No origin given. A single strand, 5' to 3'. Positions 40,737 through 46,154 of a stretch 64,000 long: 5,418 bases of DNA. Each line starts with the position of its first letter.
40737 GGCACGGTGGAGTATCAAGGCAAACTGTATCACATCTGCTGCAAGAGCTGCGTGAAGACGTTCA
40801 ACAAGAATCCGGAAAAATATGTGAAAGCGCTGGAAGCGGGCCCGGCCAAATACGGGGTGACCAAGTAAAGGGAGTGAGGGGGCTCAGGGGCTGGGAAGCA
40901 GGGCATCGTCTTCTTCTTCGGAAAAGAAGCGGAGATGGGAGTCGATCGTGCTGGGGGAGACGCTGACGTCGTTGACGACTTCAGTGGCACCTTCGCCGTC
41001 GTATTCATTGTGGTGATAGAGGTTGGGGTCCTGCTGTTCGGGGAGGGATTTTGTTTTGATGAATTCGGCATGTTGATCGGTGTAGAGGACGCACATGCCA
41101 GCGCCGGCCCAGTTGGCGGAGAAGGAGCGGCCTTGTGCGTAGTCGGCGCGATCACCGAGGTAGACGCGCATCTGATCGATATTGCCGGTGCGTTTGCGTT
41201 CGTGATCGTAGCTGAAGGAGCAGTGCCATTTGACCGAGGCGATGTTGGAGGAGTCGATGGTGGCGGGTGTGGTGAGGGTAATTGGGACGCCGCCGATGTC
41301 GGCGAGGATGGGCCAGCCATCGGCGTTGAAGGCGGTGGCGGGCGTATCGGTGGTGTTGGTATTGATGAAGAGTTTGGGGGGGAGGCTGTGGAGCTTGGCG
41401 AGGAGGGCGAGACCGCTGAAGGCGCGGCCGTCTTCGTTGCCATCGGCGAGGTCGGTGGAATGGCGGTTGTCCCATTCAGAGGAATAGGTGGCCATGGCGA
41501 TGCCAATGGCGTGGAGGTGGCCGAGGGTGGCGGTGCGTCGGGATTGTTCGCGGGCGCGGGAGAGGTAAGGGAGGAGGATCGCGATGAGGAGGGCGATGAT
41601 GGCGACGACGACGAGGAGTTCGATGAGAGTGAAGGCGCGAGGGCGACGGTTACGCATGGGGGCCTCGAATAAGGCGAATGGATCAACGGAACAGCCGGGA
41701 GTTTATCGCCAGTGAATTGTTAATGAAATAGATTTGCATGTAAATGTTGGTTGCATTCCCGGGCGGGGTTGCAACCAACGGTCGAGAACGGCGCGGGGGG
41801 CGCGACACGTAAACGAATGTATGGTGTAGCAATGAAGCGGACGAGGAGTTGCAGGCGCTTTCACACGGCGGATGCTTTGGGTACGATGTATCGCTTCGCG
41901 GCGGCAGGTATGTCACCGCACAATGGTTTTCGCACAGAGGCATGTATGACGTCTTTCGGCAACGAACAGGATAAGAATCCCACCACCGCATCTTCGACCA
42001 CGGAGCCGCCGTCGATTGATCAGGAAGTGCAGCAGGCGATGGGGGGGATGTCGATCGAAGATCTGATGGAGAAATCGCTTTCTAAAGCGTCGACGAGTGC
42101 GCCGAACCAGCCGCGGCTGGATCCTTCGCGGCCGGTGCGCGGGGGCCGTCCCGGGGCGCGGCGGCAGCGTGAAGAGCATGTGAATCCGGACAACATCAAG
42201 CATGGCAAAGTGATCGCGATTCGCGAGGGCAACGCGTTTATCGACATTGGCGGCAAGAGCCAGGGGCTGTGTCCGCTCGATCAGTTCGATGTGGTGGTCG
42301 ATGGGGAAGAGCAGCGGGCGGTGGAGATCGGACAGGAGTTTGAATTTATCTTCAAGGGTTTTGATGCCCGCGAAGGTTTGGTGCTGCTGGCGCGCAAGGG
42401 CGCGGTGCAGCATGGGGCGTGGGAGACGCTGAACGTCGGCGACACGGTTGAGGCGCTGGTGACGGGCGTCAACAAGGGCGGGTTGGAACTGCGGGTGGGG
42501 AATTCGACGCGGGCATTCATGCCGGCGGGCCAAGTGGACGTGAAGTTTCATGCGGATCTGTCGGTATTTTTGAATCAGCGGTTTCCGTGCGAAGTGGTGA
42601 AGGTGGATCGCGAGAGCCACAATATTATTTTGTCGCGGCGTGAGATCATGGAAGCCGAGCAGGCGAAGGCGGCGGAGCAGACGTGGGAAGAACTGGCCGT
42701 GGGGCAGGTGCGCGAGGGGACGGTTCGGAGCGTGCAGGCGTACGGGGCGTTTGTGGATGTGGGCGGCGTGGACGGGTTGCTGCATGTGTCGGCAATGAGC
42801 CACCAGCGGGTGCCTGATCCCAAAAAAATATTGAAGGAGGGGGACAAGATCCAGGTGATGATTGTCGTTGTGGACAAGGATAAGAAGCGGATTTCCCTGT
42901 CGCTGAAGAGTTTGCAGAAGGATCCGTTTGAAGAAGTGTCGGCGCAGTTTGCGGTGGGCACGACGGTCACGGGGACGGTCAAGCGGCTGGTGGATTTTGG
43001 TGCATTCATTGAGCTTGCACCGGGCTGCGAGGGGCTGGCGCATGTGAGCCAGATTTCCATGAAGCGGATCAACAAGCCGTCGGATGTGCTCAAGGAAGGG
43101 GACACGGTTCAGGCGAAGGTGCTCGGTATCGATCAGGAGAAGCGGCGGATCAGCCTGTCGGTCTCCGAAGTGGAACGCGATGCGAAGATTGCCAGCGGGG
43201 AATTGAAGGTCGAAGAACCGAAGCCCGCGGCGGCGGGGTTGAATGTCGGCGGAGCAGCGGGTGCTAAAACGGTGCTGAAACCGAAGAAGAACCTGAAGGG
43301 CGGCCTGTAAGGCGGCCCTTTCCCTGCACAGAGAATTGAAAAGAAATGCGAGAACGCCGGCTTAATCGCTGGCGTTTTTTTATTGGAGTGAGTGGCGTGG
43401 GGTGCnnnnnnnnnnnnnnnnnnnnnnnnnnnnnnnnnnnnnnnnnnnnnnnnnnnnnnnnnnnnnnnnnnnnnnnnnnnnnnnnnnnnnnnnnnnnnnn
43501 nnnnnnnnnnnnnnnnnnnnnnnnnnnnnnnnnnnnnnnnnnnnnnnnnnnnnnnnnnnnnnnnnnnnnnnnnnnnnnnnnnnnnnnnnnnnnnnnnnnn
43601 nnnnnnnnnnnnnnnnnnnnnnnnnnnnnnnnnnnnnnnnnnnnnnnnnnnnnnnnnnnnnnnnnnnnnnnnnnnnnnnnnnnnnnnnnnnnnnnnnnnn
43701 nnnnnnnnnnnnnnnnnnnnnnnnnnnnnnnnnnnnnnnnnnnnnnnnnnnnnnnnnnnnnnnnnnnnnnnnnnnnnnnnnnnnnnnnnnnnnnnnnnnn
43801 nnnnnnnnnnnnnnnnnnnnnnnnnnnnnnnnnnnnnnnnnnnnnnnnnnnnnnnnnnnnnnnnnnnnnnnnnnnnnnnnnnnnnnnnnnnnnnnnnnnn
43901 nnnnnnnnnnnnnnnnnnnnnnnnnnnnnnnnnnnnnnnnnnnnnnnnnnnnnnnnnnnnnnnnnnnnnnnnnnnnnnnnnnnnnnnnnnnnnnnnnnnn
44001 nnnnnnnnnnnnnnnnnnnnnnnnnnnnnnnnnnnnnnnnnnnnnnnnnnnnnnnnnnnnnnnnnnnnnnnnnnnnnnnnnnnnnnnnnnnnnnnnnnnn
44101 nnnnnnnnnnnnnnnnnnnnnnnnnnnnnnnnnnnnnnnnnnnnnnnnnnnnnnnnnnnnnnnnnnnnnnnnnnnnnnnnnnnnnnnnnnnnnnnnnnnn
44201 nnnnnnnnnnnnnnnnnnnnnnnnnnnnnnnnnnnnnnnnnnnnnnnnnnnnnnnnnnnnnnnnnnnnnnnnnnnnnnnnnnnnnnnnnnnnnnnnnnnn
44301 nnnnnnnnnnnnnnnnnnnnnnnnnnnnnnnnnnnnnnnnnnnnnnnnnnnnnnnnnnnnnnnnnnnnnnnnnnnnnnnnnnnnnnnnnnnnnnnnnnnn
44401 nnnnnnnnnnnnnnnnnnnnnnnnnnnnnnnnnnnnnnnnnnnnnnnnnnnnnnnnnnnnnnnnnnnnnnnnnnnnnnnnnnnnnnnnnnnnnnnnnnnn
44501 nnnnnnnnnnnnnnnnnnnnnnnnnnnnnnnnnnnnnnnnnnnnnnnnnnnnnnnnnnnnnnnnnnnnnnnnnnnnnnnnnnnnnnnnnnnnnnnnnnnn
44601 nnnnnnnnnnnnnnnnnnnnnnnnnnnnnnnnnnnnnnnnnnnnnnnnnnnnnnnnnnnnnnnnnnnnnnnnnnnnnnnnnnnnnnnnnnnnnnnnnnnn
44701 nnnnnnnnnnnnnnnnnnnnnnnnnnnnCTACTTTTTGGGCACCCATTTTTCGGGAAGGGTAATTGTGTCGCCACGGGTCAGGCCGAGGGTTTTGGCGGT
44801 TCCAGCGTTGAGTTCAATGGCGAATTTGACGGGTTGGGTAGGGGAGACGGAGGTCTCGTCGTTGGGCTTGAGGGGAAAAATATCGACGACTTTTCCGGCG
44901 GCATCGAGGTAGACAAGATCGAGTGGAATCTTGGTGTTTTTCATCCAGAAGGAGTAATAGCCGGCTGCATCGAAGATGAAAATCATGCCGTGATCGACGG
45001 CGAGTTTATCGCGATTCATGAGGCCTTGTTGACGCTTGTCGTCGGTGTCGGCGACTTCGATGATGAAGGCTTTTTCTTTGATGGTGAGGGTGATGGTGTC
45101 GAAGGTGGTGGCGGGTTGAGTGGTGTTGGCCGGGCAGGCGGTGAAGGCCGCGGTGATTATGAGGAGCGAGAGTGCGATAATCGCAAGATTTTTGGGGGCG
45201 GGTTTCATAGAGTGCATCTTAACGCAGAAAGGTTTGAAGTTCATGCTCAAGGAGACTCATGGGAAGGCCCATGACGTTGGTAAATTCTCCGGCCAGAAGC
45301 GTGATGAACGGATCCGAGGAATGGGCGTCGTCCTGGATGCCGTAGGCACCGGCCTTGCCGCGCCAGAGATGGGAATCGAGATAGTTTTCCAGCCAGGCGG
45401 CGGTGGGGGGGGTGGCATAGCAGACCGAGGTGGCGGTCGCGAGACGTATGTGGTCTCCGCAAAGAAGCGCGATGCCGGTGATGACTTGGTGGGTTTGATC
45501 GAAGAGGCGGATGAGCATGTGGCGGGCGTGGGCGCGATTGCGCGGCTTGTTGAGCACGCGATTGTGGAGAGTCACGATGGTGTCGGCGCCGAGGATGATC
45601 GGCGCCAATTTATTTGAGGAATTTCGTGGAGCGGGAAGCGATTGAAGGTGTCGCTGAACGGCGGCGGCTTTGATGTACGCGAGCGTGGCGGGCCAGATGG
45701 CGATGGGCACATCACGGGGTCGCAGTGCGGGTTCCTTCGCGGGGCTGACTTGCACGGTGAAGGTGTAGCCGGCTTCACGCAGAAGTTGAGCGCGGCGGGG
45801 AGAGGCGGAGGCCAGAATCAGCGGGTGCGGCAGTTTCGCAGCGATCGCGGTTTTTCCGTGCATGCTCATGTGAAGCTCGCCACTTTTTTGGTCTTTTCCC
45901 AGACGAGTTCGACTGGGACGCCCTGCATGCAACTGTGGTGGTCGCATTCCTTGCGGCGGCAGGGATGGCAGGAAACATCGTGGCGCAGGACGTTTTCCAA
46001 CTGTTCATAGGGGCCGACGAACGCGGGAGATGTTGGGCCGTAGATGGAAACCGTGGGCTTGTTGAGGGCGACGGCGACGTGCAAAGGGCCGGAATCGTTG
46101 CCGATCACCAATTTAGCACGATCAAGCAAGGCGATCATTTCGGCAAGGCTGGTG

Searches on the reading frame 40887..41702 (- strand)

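Call 55: search_protein_families(library=pfam, proteins=[window:40887-41702:-], max_evalue=0.001)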
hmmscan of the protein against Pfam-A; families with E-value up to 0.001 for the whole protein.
window:40887-41702:- (272 aa): 1 family
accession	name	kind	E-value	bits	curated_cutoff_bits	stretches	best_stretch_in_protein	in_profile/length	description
PF07963.17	N_methyl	-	4.3e-08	32.8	21.2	1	19-44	2-27/27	Prokaryotic N-terminal methylation motif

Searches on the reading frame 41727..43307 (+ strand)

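Call 55: search_protein_families(library=pfam, proteins=[window:41727-43307:+], max_evalue=0.001)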
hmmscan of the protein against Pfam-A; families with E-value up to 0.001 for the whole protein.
window:41727-43307:+ (527 aa): 5 families
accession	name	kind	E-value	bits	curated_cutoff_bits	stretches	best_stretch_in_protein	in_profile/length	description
PF00575.29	S1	-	2.5e-56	188.4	22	4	408-479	2-73/74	S1 RNA binding domain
PF23459.1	S1_RRP5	-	1.2e-13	51.9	27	1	411-479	4-72/72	RRP5 S1 domain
PF21710.3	Spt6_S1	-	3e-09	37.5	27.5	1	403-481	9-88/91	Spt6, S1/OB domain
PF13509.12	S1_2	-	6.2e-05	23.5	21.8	0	410-429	1-20/61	S1 domain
PF24685.1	OB_RRP5_4th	-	0.00075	19.9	31.5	0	435-468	38-71/92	RRP5 OB-fold domain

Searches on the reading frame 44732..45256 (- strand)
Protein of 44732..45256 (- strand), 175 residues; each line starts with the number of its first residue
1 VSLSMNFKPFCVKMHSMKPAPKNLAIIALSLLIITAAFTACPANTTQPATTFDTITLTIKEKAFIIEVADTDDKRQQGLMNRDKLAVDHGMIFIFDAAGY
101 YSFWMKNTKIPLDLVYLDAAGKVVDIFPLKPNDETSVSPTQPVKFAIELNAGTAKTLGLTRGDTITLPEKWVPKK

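Call 18: search_protein_families(library=pfam, proteins=[window:44732-45256:-], max_evalue=0.001)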
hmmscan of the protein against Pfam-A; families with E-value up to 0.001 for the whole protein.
window:44732-45256:- (175 aa): 1 family
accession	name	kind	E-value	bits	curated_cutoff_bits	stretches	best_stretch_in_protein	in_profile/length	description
PF02643.20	DUF192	-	1.8e-30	105.3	27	1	66-166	3-95/96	Uncharacterized ACR, COG1430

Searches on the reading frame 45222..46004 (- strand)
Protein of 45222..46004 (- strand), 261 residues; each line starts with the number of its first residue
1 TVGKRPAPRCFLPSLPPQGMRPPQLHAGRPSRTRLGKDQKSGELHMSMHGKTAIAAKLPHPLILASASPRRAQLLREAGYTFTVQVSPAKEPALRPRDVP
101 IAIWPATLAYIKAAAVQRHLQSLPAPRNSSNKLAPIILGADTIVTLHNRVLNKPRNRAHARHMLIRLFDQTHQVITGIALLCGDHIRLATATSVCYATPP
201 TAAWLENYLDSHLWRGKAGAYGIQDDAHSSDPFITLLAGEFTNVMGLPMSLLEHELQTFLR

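Call 18: search_protein_families(library=pfam, proteins=[window:45222-46004:-], max_evalue=0.001)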
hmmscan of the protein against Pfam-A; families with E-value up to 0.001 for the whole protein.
window:45222-46004:- (261 aa): 1 family
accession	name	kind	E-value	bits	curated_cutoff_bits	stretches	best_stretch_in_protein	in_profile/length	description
PF02545.19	Maf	-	2.7e-39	135.2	27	1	61-258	1-186/187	Maf-like protein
